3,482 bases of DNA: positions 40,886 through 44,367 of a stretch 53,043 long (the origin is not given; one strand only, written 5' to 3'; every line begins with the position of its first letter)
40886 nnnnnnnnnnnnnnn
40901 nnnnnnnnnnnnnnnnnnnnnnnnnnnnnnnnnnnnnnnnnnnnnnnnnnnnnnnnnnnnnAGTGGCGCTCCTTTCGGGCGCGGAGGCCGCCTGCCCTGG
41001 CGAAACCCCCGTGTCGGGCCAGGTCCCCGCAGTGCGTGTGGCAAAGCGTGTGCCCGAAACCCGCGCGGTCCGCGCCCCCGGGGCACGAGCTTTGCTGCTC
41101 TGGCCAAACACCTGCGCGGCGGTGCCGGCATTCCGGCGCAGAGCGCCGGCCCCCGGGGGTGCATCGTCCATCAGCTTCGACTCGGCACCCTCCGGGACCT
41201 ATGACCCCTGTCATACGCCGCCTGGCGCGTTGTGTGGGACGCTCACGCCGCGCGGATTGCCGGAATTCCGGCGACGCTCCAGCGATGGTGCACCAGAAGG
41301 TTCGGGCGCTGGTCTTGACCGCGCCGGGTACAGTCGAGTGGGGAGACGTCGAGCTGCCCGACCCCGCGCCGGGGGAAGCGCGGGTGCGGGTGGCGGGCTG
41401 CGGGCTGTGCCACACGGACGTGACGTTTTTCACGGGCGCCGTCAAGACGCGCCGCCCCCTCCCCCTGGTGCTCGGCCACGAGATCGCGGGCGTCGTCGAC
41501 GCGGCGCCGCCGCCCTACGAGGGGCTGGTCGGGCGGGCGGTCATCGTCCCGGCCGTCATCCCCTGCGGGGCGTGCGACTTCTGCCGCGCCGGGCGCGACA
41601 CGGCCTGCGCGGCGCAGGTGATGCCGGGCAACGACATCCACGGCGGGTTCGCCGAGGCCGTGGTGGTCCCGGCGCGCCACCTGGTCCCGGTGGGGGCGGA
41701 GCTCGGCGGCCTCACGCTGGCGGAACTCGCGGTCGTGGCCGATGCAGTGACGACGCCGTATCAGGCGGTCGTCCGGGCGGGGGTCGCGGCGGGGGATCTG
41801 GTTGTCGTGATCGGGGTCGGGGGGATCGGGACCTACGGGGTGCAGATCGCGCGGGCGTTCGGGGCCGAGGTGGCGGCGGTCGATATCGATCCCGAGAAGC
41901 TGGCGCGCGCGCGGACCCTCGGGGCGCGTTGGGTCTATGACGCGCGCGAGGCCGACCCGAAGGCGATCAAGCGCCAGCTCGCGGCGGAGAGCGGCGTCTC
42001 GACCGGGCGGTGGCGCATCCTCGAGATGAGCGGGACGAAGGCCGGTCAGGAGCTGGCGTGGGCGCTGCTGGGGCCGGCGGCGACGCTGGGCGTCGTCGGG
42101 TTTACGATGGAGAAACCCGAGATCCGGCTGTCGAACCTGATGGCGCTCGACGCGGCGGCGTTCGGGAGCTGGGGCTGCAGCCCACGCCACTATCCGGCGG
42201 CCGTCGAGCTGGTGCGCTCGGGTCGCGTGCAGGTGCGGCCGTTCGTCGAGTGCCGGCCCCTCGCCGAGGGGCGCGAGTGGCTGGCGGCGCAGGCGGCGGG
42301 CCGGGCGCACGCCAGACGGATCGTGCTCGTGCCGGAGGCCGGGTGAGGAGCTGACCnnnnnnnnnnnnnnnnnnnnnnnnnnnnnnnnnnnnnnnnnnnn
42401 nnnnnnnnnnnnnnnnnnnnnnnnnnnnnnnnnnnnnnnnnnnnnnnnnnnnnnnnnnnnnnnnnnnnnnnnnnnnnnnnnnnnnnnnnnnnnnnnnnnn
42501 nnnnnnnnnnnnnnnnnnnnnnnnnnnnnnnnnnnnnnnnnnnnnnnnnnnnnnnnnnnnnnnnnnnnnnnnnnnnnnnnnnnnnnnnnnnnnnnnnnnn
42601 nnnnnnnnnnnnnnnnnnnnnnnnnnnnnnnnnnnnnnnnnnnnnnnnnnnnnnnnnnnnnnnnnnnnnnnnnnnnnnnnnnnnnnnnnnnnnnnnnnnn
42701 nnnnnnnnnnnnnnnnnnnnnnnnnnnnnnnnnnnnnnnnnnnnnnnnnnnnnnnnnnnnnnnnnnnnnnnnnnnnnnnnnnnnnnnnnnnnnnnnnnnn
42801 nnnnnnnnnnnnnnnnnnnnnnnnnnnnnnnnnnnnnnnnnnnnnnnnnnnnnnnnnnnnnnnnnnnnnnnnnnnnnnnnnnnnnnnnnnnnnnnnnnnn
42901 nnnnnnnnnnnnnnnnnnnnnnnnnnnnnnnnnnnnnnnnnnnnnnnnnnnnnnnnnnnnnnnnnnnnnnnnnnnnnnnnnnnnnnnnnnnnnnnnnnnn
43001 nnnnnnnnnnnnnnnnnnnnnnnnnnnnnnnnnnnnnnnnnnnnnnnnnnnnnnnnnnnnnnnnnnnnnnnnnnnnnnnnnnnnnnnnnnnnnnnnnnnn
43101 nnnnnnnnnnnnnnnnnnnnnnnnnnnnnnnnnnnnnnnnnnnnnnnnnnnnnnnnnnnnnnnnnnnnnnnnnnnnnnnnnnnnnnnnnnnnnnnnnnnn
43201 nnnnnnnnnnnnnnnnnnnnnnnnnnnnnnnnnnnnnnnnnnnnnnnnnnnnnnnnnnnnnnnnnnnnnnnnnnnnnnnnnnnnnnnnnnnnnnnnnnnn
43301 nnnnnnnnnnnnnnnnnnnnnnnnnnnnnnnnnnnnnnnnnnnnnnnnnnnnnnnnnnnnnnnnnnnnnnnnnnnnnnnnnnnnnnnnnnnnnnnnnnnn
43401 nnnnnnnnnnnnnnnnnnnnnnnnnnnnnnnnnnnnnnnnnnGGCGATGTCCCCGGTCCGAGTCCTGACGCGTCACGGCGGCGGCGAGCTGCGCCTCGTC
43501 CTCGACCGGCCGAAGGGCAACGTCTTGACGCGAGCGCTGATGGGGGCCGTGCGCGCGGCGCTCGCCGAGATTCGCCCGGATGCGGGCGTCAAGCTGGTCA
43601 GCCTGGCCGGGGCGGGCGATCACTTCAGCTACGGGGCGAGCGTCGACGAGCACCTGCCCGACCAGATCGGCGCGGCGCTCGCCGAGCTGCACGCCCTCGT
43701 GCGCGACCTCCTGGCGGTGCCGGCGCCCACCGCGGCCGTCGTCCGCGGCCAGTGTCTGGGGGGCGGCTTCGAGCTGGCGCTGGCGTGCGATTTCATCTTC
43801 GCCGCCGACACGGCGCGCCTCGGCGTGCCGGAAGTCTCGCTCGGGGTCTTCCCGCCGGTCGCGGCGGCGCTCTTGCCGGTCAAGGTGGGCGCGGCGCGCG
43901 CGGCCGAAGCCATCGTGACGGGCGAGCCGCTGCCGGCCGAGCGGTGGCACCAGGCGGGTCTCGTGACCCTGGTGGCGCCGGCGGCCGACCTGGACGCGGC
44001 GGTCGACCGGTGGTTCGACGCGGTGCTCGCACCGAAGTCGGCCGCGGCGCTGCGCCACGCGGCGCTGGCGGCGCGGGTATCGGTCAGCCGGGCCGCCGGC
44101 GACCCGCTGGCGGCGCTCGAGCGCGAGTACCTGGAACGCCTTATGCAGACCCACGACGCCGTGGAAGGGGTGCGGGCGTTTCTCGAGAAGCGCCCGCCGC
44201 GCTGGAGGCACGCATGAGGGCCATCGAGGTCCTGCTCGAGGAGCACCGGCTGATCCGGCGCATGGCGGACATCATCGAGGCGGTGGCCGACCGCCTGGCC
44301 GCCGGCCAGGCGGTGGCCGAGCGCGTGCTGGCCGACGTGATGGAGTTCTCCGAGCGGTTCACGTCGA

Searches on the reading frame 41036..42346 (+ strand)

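Call 32: search_protein_families(library=pfam, proteins=[window:41036-42346:+], max_evalue=0.001)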
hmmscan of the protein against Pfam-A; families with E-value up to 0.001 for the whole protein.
window:41036-42346:+ (436 aa): 4 families
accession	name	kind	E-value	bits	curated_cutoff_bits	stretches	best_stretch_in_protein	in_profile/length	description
PF08240.17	ADH_N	-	1.5e-23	83.4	23.5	1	112-219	2-102/104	Alcohol dehydrogenase GroES-like domain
PF00107.32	ADH_zinc_N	-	4.8e-21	75.5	31.8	1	263-393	1-127/129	Zinc-binding dehydrogenase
PF01262.27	AlaDh_PNT_C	-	3.6e-06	27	23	1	249-316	22-91/214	Alanine dehydrogenase/PNT, C-terminal domain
PF02826.25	2-Hacid_dh_C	-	0.00085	19.2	25.1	0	252-300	35-83/178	D-isomer specific 2-hydroxyacid dehydrogenase, NAD binding domain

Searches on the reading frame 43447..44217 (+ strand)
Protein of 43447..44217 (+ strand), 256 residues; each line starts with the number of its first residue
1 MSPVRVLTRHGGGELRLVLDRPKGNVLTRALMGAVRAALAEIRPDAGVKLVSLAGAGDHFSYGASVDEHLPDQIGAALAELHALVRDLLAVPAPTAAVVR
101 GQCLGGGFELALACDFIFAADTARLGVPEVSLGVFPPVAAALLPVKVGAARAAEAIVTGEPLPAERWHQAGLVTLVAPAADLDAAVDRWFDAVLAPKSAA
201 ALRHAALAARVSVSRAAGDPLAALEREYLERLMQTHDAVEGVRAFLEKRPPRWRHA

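Call 32: search_protein_families(library=pfam, proteins=[window:43447-44217:+], max_evalue=0.001)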
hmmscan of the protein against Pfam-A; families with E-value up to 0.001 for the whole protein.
window:43447-44217:+ (256 aa): 2 families
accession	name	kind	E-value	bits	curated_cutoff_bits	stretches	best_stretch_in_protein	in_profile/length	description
PF00378.25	ECH_1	-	5.1e-38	131.3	27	1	18-254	10-249/251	Enoyl-CoA hydratase/isomerase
PF16113.10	ECH_2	-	3.3e-20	73.3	27.2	1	17-188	4-183/335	Enoyl-CoA hydratase/isomerase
